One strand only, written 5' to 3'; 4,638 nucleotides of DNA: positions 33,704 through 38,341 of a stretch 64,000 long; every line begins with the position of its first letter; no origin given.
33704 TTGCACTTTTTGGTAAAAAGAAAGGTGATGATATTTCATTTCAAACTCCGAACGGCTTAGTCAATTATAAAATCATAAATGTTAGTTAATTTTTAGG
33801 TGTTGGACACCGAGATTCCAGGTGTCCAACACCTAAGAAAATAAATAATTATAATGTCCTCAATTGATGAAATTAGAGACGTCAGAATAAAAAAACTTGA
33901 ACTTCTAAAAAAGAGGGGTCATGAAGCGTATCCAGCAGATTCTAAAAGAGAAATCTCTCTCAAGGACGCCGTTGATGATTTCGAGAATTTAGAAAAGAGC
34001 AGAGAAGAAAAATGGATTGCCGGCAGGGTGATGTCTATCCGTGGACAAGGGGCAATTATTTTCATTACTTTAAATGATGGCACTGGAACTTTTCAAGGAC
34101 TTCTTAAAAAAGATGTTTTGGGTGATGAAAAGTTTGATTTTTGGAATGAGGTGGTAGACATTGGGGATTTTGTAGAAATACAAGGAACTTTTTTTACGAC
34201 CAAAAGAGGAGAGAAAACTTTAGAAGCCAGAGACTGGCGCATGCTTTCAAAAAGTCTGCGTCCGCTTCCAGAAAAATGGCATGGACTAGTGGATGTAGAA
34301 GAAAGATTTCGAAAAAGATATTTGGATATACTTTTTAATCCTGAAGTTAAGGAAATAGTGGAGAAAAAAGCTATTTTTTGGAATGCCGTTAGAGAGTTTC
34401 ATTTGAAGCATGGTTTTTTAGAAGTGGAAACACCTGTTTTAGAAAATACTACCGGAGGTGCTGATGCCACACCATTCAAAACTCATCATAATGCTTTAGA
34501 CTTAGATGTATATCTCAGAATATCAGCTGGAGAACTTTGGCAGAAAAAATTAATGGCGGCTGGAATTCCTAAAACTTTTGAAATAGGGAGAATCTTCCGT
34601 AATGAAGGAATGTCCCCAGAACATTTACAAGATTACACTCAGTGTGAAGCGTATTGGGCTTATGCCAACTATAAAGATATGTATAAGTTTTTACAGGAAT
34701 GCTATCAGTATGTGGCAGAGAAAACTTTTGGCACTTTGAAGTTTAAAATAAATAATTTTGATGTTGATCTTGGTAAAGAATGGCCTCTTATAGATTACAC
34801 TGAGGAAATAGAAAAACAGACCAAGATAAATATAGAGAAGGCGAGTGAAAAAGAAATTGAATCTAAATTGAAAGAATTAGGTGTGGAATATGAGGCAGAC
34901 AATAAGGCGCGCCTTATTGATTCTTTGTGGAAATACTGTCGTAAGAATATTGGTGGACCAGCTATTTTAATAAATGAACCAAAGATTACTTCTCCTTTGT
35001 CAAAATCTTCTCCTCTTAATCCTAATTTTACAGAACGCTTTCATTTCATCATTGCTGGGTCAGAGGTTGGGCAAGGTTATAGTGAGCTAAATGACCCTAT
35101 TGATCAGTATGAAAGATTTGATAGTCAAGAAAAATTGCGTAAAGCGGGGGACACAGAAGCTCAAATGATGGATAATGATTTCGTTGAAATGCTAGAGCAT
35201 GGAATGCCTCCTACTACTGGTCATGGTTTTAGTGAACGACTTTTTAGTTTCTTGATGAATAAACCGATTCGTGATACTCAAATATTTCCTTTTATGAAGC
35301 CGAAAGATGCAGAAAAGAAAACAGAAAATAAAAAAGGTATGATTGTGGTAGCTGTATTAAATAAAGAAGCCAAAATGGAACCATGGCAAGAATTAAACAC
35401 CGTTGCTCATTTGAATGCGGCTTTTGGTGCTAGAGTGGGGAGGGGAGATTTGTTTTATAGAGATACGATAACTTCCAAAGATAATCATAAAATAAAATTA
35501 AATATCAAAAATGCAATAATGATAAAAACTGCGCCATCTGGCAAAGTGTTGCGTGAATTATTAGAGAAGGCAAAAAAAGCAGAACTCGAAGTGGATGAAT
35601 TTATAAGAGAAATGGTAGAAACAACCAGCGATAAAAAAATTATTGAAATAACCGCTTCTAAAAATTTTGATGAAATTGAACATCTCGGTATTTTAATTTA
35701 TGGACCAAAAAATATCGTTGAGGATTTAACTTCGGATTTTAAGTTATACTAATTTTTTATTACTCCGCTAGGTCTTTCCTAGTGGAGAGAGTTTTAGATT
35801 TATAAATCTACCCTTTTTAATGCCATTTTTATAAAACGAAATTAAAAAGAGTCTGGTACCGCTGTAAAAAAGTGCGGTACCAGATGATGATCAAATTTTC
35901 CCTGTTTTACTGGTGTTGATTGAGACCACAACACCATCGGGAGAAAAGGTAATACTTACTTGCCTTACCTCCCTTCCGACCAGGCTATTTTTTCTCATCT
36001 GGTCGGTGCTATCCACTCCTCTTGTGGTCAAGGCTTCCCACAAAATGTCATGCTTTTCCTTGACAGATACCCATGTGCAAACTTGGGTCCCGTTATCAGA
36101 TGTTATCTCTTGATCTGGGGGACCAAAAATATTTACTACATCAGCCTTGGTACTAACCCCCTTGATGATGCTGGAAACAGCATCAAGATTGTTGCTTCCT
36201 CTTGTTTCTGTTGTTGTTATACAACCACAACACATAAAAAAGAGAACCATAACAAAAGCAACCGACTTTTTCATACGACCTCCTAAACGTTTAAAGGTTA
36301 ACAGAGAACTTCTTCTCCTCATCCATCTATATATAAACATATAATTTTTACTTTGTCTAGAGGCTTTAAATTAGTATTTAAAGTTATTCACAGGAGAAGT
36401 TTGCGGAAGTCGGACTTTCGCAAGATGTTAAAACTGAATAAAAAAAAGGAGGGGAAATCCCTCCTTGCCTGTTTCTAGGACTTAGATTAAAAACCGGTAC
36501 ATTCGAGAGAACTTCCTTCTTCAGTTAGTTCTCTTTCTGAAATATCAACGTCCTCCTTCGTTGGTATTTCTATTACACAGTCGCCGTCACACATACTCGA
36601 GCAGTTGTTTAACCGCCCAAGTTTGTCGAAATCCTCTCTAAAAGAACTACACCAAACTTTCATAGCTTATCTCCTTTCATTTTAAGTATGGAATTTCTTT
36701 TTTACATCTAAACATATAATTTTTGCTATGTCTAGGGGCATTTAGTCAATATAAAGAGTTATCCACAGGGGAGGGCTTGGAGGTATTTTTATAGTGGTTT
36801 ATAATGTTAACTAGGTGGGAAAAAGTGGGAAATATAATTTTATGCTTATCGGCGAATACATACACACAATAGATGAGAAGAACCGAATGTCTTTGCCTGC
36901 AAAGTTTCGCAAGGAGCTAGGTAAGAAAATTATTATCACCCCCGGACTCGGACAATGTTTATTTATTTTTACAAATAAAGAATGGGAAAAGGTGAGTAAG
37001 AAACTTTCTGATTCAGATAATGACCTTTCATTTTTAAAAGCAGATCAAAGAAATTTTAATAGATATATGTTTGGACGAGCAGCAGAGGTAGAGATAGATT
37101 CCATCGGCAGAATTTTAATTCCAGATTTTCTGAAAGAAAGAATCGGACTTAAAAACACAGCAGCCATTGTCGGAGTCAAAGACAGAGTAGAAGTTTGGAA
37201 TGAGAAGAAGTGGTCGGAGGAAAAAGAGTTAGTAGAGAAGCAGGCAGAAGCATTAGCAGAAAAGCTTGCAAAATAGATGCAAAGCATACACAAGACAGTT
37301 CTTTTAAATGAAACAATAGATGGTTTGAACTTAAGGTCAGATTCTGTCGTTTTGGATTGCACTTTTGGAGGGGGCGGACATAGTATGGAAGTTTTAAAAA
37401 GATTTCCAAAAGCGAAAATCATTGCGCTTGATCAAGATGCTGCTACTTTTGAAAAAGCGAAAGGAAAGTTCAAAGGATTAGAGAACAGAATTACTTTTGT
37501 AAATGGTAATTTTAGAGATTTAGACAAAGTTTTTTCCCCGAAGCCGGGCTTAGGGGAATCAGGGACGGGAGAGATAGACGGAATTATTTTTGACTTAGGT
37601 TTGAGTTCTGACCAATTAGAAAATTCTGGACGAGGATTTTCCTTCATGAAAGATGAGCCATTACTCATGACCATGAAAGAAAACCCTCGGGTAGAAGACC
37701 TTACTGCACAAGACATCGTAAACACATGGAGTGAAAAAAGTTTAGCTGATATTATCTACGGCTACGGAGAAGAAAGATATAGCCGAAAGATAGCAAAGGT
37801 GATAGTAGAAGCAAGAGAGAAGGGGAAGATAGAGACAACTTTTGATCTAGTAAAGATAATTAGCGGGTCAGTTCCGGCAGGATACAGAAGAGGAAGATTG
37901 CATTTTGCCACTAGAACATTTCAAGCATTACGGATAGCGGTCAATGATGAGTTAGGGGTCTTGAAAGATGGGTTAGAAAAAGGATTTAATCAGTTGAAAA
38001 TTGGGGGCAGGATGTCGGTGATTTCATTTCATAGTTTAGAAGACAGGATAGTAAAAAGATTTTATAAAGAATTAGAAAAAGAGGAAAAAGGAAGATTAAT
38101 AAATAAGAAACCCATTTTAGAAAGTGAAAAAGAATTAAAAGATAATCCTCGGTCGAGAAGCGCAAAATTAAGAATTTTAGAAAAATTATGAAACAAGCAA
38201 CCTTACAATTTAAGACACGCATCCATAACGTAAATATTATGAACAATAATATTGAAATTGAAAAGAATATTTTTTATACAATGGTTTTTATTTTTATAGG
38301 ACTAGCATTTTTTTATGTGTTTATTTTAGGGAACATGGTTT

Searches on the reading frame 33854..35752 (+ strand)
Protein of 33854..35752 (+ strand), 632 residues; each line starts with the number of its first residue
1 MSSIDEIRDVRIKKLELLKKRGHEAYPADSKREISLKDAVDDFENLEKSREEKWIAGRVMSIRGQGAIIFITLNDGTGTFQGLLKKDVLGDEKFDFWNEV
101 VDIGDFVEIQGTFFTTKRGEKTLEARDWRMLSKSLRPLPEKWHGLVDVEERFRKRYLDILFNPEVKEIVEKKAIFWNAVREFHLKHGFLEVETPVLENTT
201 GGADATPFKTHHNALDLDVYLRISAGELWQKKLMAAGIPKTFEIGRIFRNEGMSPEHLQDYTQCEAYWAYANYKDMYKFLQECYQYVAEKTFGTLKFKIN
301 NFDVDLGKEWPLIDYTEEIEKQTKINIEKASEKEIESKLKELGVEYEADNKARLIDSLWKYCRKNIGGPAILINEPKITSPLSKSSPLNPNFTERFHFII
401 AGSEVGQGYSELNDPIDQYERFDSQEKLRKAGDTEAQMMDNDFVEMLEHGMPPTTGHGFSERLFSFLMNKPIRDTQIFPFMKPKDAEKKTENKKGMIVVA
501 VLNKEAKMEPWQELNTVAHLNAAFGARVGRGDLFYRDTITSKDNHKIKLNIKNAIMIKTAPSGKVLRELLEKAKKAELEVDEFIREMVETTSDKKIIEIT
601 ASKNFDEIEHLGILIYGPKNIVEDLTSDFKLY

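Call 36: search_protein_families(library=pfam, proteins=[window:33854-35752:+], max_evalue=0.000001)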
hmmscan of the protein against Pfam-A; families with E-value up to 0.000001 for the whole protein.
window:33854-35752:+ (632 aa): 3 families
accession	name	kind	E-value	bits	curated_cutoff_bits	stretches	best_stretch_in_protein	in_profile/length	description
PF00152.25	tRNA-synt_2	-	9.5e-60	202.7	25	1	148-481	2-307/308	tRNA synthetases class II (D, K and N)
PF09391.15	DUF2000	-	2.2e-18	66.9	25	1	499-632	4-132/133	Protein of unknown function (DUF2000)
PF01336.31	tRNA_anti-codon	-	1e-14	54.6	27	1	54-131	2-75/75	OB-fold nucleic acid binding domain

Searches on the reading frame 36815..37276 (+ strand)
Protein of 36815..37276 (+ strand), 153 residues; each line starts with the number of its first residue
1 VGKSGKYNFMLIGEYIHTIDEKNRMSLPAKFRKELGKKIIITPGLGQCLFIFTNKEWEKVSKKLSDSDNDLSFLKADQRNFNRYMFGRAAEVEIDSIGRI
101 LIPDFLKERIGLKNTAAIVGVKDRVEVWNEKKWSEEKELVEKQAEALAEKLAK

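Call 37: search_protein_families(library=pfam, proteins=[window:36815-37276:+], max_evalue=0.000001)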
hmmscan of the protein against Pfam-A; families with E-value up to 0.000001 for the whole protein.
window:36815-37276:+ (153 aa): 1 family
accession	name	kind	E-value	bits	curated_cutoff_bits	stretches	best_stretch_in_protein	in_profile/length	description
PF02381.23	MraZ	-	3.3e-29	101.1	23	2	10-81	1-69/72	MraZ protein, putative antitoxin-like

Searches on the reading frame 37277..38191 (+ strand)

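Call 36: search_protein_families(library=pfam, proteins=[window:37277-38191:+], max_evalue=0.000001)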
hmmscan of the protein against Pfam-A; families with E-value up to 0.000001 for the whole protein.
window:37277-38191:+ (304 aa): 1 family
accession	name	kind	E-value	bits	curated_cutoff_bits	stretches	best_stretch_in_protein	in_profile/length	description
PF01795.25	Methyltransf_5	-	1.1e-101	340.8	27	1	3-303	2-308/309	MraW methylase family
